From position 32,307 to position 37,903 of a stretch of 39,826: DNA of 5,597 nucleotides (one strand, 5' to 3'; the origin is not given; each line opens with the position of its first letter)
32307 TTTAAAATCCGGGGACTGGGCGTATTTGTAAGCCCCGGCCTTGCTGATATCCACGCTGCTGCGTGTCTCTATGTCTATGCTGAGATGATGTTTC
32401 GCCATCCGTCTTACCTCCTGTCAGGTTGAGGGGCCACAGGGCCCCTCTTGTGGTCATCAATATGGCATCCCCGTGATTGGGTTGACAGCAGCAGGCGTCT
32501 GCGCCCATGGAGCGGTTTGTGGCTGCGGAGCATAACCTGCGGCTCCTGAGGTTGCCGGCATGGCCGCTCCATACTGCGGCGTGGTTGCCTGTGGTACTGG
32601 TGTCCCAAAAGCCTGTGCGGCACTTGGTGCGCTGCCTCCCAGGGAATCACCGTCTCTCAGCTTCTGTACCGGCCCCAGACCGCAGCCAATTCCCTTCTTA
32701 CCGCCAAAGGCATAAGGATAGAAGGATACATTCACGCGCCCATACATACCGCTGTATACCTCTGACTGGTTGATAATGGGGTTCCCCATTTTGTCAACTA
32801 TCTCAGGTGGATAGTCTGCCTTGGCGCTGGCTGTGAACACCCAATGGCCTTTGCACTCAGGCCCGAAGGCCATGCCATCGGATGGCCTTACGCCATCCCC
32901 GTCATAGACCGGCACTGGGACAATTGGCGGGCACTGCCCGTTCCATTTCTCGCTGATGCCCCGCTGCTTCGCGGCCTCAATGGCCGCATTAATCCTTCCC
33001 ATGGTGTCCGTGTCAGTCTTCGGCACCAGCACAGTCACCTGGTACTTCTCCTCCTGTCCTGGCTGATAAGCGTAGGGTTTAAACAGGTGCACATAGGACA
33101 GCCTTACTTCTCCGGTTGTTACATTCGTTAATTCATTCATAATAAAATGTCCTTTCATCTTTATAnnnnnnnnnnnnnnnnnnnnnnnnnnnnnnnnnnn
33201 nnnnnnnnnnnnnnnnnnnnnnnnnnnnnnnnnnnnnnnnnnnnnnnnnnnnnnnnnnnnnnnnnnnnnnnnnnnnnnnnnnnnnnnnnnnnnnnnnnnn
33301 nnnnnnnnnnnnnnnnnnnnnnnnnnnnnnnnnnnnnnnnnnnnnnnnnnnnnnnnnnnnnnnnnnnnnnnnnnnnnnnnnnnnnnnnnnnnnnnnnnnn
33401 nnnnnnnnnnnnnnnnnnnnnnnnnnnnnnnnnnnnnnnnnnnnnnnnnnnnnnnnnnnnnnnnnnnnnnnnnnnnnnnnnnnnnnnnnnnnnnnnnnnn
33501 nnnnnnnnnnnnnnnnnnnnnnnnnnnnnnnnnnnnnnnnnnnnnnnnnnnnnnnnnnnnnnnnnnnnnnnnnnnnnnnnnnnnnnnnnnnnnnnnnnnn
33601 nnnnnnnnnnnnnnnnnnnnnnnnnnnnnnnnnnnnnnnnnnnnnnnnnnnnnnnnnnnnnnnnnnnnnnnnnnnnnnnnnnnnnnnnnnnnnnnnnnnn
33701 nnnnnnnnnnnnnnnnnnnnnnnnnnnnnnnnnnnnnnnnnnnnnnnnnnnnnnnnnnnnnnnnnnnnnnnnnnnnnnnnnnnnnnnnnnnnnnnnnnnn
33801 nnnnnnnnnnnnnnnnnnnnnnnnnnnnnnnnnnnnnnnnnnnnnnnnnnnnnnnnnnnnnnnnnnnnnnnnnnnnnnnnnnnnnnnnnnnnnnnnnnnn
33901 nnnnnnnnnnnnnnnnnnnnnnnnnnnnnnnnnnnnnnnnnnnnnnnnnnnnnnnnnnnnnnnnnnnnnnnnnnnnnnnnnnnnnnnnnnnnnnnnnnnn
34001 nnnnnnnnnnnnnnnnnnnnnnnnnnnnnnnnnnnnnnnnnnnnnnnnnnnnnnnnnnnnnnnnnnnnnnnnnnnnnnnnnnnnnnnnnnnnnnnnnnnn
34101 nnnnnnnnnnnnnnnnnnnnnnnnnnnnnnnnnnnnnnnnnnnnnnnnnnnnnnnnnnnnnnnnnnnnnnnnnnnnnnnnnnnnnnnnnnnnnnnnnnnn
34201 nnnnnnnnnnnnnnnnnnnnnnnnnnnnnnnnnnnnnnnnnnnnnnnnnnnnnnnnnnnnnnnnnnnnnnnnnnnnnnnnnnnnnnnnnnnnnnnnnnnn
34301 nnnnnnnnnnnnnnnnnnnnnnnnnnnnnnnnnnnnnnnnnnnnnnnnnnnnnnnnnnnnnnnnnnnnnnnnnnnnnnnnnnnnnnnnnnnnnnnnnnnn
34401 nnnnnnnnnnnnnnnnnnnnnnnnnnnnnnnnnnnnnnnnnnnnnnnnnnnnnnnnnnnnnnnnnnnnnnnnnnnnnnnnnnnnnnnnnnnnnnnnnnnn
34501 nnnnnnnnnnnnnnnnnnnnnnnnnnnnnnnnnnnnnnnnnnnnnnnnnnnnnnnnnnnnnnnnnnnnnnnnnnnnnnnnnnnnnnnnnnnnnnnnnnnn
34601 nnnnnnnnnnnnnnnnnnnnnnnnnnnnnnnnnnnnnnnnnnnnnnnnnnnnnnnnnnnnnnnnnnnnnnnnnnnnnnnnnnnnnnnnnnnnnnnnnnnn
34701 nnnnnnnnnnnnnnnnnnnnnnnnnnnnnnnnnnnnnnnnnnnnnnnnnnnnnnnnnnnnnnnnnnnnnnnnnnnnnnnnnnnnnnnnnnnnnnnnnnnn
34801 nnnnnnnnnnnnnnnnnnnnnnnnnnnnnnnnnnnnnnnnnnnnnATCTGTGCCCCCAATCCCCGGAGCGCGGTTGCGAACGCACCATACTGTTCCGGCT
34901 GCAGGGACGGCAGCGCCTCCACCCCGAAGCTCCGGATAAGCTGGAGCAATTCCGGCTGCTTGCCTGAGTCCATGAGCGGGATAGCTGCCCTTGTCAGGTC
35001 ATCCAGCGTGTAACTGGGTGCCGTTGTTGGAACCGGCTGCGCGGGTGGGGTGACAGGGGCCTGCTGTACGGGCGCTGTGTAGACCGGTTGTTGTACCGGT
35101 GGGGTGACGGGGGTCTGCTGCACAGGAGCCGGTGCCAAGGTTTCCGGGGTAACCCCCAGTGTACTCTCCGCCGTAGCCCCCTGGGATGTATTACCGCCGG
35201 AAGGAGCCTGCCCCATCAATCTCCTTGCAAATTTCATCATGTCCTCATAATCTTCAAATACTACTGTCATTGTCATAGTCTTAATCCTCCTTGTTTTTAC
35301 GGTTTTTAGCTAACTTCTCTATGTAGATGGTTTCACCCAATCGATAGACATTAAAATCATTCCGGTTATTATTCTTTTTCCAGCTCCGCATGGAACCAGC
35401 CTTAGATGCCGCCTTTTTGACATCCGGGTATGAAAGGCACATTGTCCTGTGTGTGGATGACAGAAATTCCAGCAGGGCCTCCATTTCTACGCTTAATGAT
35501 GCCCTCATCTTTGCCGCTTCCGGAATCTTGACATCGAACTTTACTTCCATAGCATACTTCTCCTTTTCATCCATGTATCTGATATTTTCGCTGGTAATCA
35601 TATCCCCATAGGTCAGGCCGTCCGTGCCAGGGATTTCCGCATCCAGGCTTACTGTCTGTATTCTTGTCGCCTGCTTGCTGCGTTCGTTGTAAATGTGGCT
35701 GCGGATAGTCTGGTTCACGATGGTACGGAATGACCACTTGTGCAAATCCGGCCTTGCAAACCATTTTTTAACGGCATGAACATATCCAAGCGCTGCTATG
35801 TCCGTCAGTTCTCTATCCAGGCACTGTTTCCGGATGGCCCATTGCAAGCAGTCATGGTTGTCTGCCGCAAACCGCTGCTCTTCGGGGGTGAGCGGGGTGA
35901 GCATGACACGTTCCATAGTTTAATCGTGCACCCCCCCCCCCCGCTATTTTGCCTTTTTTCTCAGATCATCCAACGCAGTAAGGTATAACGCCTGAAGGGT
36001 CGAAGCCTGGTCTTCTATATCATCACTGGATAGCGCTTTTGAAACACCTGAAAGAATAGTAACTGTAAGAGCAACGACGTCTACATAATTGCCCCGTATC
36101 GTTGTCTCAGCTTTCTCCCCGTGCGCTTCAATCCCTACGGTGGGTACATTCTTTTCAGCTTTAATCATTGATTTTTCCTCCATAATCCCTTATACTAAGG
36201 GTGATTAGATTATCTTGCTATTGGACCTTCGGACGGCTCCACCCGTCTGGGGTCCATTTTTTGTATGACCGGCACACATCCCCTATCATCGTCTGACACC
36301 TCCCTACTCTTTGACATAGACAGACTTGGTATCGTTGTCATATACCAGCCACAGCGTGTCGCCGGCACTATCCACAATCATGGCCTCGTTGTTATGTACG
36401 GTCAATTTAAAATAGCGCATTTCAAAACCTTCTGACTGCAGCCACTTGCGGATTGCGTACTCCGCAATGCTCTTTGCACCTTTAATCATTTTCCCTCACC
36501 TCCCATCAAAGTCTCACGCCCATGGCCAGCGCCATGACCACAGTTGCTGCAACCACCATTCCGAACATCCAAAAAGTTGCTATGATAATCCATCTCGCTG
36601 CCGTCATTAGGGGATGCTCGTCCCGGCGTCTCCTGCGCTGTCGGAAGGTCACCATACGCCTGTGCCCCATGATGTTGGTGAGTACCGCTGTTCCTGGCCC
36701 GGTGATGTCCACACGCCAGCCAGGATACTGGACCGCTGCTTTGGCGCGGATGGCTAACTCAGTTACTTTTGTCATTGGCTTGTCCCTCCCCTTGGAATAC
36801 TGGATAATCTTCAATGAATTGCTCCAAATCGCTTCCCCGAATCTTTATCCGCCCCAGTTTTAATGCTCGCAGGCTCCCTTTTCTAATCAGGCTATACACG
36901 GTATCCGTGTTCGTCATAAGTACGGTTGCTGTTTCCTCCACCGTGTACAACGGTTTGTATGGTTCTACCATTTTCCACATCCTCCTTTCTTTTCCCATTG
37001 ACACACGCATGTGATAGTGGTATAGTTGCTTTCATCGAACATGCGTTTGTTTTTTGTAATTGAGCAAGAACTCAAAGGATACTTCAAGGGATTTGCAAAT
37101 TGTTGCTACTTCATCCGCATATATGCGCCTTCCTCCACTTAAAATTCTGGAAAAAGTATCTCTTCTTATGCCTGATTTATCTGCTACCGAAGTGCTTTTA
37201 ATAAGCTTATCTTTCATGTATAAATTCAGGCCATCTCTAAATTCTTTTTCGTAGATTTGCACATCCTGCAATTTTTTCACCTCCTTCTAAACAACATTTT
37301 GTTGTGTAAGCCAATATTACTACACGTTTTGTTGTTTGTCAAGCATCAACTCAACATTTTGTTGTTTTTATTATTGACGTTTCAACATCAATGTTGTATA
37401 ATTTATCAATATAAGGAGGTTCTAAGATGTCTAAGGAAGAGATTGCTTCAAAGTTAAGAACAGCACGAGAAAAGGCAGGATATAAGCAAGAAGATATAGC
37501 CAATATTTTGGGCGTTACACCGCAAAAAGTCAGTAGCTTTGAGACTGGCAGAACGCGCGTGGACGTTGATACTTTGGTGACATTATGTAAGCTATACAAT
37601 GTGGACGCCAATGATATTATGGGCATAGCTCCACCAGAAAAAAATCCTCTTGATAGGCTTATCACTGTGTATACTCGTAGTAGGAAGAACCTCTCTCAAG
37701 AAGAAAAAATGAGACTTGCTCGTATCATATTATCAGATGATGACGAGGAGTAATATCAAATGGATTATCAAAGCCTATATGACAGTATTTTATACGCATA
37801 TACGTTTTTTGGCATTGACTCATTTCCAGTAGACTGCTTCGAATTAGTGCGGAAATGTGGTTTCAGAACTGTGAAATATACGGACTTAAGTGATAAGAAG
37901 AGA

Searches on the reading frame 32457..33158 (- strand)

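Call 32: search_protein_families(library=pfam, proteins=[window:32457-33158:-], max_evalue=0.01)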
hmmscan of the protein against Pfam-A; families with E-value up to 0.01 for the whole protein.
window:32457-33158:- (233 aa): 1 family
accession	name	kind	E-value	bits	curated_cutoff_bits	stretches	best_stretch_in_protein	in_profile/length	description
PF10991.15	Enc34_ssDNA-bd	-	3.5e-56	190.1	26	1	11-185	1-167/176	Enterobacter phage Enc34, ssDNA-binding protein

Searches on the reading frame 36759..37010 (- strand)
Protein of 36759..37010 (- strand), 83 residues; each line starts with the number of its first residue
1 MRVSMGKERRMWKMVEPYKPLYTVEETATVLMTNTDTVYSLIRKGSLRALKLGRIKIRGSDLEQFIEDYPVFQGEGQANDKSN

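Call 21: search_protein_families(library=pfam, proteins=[window:36759-37010:-], max_evalue=0.01)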
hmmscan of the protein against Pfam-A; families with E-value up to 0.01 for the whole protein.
window:36759-37010:- (83 aa): 1 family
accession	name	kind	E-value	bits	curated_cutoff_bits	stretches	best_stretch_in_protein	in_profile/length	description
PF12728.13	HTH_17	-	1.9e-12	47.7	27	1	21-68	1-49/51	Helix-turn-helix domain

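Call 23: search_protein_families(library=ncbifam, proteins=[window:36759-37010:-], max_evalue=0.01)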
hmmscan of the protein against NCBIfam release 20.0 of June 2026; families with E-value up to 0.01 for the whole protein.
window:36759-37010:- (83 aa): 3 families
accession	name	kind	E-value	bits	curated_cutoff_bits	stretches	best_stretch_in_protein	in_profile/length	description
TIGR01764.1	excise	domain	3e-09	37.1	28.8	1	21-67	1-48/49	excisionase family DNA-binding protein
NF040990.2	MamR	equivalog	0.00058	20.1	100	1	20-66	42-89/91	magnetosome protein MamR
NF047737.1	antiphage_MADS1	equivalog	0.0012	19.1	80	1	22-63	4-46/49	methylation-associated defense system helix-turn-helix domain-containing protein MAD1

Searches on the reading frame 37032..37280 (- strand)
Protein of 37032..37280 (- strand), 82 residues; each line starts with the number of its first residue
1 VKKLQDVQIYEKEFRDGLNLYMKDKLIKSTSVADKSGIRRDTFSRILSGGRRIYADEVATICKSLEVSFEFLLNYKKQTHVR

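Call 21: search_protein_families(library=pfam, proteins=[window:37032-37280:-], max_evalue=0.01)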
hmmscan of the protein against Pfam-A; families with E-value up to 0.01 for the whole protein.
window:37032-37280:- (82 aa): 2 families
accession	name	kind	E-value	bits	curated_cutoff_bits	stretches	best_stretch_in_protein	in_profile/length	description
PF13443.12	HTH_26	-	1e-09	39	22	1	19-77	3-62/63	Cro/C1-type HTH DNA-binding domain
PF01381.28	HTH_3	-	0.0056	17.1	23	1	29-72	12-55/55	Helix-turn-helix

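Call 23: search_protein_families(library=ncbifam, proteins=[window:37032-37280:-], max_evalue=0.01)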
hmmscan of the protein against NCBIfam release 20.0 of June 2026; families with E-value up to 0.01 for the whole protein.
window:37032-37280:- (82 aa): 2 families
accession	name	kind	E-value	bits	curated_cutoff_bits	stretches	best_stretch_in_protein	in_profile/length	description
TIGR02607.1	antidote_HigA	equivalog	0.0013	18.6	47.7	1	26-78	20-72/81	HigA family addiction module antitoxin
NF041951.1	phage_RstR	subfamily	0.0015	18.8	80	1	14-79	3-68/108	RstR family transcriptional repressor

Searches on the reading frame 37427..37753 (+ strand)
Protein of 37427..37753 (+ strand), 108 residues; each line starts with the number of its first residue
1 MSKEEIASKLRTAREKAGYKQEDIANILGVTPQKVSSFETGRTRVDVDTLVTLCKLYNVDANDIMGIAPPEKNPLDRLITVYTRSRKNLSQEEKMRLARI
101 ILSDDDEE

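Call 32: search_protein_families(library=pfam, proteins=[window:37427-37753:+], max_evalue=0.01)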
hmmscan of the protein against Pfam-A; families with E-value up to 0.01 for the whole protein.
window:37427-37753:+ (108 aa): 8 families
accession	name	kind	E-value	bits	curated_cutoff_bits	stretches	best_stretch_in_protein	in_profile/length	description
PF13560.12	HTH_31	-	1.4e-13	51.4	27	1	6-62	2-59/64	Helix-turn-helix domain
PF01381.28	HTH_3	-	1.2e-12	48.1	23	1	10-62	1-53/55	Helix-turn-helix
PF12844.13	HTH_19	-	2.7e-09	37.2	30.2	1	8-65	2-59/64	Helix-turn-helix domain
PF13443.12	HTH_26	-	1.6e-06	28.7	22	1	9-67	1-60/63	Cro/C1-type HTH DNA-binding domain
PF13744.12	HTH_37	-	0.00017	21.8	27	1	3-52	16-66/80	Helix-turn-helix domain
PF13545.12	HTH_Crp_2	-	0.00024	21.5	27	0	20-36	24-40/70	Crp-like helix-turn-helix domain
PF13413.12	HTH_25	-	0.00044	20.5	24.6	1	10-42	2-34/62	Helix-turn-helix domain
PF15731.11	MqsA_antitoxin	-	0.0073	16.9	30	0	8-57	72-120/131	Antitoxin component of bacterial toxin-antitoxin system, MqsA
